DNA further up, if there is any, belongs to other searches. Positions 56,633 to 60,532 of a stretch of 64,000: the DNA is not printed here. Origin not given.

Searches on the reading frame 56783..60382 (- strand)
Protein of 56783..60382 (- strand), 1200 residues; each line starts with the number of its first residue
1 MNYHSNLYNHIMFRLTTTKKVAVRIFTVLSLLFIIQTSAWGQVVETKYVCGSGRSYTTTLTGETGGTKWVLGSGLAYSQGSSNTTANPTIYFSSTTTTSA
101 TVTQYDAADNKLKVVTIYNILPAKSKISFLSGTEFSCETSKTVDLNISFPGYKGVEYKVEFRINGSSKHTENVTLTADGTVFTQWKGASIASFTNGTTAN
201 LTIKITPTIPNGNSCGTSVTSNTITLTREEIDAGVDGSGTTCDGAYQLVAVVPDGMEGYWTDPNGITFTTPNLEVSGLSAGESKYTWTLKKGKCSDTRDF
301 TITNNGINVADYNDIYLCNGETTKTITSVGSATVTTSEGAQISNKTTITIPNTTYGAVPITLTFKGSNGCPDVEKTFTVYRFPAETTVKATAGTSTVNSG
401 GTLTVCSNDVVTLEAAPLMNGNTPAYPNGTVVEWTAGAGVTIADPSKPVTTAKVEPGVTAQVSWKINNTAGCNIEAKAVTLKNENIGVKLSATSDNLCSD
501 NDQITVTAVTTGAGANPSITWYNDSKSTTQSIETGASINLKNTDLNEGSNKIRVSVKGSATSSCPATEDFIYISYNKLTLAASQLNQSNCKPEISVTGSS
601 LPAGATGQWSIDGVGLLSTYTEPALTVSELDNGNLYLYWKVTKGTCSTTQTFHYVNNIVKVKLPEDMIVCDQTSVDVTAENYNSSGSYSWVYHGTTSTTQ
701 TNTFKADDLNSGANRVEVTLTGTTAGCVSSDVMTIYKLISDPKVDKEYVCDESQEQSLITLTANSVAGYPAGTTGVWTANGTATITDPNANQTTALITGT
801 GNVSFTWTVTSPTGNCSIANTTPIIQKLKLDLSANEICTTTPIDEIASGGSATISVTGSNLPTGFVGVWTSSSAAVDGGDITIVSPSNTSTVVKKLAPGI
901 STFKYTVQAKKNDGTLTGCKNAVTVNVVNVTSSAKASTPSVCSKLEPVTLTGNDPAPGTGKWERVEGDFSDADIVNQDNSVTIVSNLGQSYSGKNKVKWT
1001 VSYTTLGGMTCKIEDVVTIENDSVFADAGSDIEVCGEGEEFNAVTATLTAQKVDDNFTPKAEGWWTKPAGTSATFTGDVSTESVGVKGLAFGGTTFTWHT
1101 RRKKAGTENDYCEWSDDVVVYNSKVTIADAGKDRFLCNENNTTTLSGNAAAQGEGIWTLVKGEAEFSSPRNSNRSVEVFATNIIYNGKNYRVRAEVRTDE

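Call 9: search_protein_families(library=pfam, proteins=[window:56783-60382:-], max_evalue=0.01)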
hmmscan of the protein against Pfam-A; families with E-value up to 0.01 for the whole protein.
window:56783-60382:- (1200 aa): 0 families

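Call 16: search_protein_families(library=ncbifam, proteins=[window:56783-60382:-], max_evalue=0.01)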
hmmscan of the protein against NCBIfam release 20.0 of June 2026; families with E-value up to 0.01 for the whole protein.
window:56783-60382:- (1200 aa): 0 families

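Call 26: find_homologous_proteins(query=window:57383-60382:-, max_evalue=0.00001)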
Query window:57383-60382:- (1000 aa): 3 proteins with E <= 0.00001 among 8000 candidates.
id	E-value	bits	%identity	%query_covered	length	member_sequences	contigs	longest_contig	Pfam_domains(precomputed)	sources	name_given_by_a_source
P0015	1.0e-96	343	32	100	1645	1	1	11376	-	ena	-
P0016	1.3e-8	52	26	72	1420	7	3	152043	PF22352.3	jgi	jgi:hypothetical protein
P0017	1.5e-8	51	25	55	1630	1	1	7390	PF22352.3,PF00041.28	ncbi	-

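Call 61: find_encoding_contigs(protein=P0015, flank=10000)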
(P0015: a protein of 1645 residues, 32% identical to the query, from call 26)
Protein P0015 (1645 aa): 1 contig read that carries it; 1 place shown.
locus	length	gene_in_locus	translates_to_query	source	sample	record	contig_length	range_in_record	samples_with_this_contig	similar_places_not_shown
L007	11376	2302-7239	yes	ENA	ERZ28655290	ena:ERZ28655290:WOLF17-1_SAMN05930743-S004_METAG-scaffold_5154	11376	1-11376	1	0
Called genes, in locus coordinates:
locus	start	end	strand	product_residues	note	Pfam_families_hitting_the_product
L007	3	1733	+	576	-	?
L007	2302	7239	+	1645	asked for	-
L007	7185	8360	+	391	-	-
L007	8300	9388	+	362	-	-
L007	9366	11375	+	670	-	?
